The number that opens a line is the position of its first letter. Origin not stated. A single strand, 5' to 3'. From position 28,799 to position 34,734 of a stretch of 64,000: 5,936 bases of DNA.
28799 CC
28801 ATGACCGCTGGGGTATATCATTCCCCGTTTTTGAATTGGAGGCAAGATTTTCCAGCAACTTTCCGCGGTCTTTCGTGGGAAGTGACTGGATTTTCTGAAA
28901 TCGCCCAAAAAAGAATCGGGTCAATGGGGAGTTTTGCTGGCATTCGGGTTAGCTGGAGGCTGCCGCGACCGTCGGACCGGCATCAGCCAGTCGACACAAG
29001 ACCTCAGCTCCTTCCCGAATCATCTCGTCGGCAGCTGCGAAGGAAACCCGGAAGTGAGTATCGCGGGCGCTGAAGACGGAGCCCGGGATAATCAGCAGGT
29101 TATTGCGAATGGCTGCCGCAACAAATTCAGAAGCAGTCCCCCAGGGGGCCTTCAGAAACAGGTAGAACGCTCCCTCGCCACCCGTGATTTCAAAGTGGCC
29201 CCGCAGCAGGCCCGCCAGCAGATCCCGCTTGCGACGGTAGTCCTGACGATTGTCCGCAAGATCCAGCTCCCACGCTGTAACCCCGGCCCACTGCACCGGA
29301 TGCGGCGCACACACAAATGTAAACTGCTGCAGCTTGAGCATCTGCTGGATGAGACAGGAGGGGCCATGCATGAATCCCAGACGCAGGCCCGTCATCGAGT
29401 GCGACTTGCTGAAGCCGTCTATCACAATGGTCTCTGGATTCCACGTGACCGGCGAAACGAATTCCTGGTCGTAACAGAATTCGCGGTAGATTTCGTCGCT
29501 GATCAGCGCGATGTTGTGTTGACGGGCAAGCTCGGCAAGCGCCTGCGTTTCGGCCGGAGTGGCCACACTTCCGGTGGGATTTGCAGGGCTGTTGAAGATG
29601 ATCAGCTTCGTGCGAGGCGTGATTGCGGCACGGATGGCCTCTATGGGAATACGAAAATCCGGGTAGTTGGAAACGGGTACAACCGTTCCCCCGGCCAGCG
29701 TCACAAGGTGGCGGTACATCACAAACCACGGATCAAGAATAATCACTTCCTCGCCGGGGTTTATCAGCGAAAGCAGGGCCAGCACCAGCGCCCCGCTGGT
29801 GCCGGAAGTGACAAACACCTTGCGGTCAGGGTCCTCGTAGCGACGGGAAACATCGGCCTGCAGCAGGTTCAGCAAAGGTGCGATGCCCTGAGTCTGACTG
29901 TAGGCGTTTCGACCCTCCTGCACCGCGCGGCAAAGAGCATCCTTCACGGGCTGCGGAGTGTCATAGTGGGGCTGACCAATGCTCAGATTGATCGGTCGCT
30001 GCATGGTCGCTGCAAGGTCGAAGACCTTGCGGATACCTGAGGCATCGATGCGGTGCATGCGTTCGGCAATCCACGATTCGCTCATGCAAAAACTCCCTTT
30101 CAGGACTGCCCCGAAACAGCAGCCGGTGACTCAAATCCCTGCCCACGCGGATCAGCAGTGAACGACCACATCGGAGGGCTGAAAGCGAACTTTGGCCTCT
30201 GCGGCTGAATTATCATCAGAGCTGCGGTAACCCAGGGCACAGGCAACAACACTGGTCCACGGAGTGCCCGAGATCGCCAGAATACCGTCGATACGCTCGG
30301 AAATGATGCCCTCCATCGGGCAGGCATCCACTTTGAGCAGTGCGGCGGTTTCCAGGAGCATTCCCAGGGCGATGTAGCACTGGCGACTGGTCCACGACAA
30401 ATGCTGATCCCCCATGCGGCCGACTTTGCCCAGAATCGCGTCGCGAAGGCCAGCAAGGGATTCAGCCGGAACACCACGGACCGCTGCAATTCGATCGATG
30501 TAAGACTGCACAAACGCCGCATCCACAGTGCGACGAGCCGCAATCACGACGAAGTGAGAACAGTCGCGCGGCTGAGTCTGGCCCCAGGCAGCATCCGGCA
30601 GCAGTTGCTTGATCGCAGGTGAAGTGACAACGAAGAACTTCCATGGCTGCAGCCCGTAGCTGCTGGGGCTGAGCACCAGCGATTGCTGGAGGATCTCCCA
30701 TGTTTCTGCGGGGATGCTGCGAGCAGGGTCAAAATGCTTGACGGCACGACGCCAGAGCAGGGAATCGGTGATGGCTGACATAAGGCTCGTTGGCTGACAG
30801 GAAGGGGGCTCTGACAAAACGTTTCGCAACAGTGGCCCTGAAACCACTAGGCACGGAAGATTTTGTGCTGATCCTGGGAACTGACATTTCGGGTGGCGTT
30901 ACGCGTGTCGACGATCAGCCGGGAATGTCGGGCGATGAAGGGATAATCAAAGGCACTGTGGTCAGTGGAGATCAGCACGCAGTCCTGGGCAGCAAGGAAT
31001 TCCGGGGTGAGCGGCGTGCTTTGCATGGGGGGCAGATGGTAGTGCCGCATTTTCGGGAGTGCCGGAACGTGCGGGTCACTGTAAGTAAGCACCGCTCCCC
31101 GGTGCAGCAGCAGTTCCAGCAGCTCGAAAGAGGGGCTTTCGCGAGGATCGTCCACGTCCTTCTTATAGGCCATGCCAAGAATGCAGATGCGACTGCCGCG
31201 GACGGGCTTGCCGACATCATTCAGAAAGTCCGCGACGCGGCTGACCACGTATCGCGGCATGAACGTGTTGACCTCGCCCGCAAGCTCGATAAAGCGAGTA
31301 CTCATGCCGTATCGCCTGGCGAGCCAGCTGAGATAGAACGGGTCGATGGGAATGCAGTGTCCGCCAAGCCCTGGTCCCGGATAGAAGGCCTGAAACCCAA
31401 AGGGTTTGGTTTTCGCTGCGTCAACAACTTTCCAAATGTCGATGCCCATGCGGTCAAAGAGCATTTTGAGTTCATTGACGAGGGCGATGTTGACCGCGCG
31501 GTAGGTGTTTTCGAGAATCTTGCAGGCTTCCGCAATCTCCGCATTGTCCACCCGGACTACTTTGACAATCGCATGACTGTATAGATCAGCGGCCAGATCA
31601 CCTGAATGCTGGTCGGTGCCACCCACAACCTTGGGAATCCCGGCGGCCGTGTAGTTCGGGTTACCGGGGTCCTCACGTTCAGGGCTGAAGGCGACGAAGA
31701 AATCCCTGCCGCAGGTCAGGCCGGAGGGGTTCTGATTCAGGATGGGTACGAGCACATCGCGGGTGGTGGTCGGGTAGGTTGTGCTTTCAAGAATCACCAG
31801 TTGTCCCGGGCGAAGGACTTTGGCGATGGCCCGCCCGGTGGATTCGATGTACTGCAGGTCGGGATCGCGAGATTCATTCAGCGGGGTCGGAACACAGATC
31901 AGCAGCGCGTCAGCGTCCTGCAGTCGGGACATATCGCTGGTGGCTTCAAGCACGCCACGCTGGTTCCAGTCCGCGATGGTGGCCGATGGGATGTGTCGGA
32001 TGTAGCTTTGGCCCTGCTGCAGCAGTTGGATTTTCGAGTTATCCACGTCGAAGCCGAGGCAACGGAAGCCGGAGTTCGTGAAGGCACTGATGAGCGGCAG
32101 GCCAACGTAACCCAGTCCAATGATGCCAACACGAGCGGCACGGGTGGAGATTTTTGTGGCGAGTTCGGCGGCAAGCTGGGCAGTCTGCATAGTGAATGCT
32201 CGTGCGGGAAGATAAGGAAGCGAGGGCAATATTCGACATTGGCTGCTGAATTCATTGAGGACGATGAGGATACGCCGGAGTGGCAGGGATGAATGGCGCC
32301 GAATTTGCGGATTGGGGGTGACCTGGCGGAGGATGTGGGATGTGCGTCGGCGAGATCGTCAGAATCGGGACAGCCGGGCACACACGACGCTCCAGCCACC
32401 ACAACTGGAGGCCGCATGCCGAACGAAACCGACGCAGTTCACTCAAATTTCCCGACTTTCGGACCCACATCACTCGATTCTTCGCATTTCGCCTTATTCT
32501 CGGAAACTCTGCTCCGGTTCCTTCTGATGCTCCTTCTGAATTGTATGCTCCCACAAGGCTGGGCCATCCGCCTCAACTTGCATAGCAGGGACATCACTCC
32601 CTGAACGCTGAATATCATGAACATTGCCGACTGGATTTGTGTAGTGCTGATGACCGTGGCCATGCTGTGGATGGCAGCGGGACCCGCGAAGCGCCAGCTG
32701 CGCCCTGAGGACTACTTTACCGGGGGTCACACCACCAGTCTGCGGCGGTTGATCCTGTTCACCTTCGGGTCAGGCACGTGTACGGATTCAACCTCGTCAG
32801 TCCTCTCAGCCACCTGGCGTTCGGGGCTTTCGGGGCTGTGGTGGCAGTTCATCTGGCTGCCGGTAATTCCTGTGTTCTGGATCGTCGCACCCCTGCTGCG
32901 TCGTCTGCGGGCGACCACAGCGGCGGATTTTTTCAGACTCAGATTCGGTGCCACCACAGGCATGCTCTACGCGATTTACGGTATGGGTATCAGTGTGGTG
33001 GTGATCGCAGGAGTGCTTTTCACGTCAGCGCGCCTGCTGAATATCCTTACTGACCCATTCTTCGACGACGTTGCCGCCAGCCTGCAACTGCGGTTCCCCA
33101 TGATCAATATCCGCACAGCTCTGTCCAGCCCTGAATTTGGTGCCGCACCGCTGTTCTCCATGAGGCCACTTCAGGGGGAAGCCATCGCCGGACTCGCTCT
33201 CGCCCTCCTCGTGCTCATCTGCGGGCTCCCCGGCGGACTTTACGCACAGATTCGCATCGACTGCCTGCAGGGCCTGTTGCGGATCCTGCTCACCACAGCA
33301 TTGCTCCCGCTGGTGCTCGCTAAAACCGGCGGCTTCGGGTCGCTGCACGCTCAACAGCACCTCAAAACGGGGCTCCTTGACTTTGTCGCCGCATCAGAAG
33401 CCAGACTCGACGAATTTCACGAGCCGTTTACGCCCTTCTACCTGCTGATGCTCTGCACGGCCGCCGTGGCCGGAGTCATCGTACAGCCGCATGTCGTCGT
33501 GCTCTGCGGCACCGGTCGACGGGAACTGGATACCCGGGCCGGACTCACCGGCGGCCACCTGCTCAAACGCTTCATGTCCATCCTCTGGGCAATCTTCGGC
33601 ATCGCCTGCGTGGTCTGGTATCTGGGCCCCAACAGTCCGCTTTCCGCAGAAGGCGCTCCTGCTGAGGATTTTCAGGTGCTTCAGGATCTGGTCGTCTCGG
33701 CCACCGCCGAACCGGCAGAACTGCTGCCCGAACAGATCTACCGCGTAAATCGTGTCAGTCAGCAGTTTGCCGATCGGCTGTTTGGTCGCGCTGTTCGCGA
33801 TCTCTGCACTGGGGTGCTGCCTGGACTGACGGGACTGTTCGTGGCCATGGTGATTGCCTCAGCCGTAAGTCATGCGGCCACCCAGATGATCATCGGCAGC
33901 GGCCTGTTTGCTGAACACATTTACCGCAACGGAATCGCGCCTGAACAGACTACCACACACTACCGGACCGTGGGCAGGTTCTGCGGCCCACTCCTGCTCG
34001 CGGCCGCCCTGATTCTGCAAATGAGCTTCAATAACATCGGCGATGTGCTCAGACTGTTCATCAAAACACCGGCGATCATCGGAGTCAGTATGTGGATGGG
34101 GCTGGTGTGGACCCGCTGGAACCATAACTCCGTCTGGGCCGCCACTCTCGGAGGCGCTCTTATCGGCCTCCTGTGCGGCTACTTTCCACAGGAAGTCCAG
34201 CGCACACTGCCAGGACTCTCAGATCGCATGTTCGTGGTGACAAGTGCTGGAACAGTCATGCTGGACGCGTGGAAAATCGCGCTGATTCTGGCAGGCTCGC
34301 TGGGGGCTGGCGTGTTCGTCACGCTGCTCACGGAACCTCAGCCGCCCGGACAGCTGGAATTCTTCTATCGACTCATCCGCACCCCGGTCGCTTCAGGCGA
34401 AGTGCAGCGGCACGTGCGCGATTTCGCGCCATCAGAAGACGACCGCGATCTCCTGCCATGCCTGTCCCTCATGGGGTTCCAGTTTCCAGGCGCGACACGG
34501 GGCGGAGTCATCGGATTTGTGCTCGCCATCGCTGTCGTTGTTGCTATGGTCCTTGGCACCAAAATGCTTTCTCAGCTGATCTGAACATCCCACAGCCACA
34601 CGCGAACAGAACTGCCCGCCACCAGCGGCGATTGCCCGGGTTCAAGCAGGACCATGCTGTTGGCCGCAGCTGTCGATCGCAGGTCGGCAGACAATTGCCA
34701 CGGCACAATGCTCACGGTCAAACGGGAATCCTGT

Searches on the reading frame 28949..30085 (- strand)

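Call 73: search_protein_families(library=pfam, proteins=[window:28949-30085:-], max_evalue=0.0001)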
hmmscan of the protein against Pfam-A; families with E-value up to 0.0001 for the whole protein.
window:28949-30085:- (378 aa): 5 families
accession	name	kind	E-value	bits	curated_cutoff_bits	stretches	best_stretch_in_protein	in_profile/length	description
PF00155.27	Aminotran_1_2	-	4.5e-58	197.6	19.7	1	32-362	4-360/361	Aminotransferase class I and II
PF01041.23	DegT_DnrJ_EryC1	-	1.3e-10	41.5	19.8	1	90-197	43-145/360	DegT/DnrJ/EryC1/StrS aminotransferase family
PF01053.26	Cys_Met_Meta_PP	-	1.5e-08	34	27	1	57-199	41-175/381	Cys/Met metabolism PLP-dependent enzyme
PF01212.27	Beta_elim_lyase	-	4.2e-08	33.3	27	1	75-197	37-168/288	Beta-eliminating lyase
PF00266.25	Aminotran_5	-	6.9e-06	25.7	21.5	1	75-197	48-175/371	Aminotransferase class-V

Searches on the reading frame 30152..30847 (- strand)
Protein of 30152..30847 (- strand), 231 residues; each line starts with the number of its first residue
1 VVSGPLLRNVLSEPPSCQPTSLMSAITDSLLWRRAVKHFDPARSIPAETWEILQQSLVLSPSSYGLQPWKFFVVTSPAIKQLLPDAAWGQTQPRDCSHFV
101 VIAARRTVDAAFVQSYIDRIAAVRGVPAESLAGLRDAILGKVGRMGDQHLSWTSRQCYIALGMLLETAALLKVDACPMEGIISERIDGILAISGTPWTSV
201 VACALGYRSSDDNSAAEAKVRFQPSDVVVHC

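Call 73: search_protein_families(library=pfam, proteins=[window:30152-30847:-], max_evalue=0.0001)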
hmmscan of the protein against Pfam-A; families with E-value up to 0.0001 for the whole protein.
window:30152-30847:- (231 aa): 1 family
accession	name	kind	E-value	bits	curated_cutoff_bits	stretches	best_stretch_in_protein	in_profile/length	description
PF00881.29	Nitroreductase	-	1.9e-17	64.4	23.5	1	31-207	2-167/167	Nitroreductase family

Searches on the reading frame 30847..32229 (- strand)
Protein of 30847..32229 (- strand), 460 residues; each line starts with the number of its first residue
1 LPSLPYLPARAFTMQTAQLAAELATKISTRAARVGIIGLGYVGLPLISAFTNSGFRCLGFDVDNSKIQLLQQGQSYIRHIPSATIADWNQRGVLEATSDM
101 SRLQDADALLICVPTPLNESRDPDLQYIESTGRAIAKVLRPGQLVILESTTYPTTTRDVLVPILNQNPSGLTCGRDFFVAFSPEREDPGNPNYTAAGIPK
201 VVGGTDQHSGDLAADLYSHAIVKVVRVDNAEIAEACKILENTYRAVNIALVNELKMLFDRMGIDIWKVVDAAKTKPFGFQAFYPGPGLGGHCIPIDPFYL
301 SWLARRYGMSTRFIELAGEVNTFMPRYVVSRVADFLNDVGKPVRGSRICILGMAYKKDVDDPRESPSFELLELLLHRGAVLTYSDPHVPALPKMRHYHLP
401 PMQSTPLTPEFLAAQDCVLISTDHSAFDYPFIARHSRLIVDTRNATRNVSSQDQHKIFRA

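Call 73: search_protein_families(library=pfam, proteins=[window:30847-32229:-], max_evalue=0.0001)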
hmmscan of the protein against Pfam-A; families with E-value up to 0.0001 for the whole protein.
window:30847-32229:- (460 aa): 4 families
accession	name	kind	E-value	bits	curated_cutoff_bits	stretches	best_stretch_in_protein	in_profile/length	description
PF03721.20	UDPG_MGDP_dh_N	-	1e-40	139.7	27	1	33-209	2-179/187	UDP-glucose/GDP-mannose dehydrogenase family, NAD binding domain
PF00984.24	UDPG_MGDP_dh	-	2.4e-31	108.1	25.4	1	232-322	2-93/94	UDP-glucose/GDP-mannose dehydrogenase family, central domain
PF03720.21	UDPG_MGDP_dh_C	-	7.1e-20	71.7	30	1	350-447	2-102/103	UDP-glucose/GDP-mannose dehydrogenase family, UDP binding domain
PF03446.21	NAD_binding_2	-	2e-06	28.4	21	1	33-159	1-103/161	NAD binding domain of 6-phosphogluconate dehydrogenase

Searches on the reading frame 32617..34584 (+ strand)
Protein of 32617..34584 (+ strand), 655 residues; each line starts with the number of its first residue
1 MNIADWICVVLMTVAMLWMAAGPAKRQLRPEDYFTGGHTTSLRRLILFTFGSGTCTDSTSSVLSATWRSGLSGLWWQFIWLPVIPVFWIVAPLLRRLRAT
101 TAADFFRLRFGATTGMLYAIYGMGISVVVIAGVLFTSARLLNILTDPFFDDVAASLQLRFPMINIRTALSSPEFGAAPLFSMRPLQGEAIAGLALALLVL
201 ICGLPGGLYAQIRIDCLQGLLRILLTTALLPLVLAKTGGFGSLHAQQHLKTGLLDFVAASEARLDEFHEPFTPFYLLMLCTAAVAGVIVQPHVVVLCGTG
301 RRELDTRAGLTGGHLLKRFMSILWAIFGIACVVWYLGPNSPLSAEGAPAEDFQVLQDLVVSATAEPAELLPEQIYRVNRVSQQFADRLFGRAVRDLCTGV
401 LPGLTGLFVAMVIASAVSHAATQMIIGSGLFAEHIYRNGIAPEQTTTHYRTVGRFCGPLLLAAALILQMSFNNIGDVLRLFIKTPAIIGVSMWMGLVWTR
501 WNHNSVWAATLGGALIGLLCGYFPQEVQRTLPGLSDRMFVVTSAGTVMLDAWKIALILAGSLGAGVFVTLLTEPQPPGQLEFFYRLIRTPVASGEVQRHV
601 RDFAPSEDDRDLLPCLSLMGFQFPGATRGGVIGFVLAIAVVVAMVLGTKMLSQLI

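Call 73: search_protein_families(library=pfam, proteins=[window:32617-34584:+], max_evalue=0.0001)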
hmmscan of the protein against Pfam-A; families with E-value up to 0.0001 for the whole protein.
window:32617-34584:+ (655 aa): 1 family
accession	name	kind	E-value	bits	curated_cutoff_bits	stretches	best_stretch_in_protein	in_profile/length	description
PF00474.23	SSF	-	3.2e-15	56.4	22.8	1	166-321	98-246/406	Sodium:solute symporter family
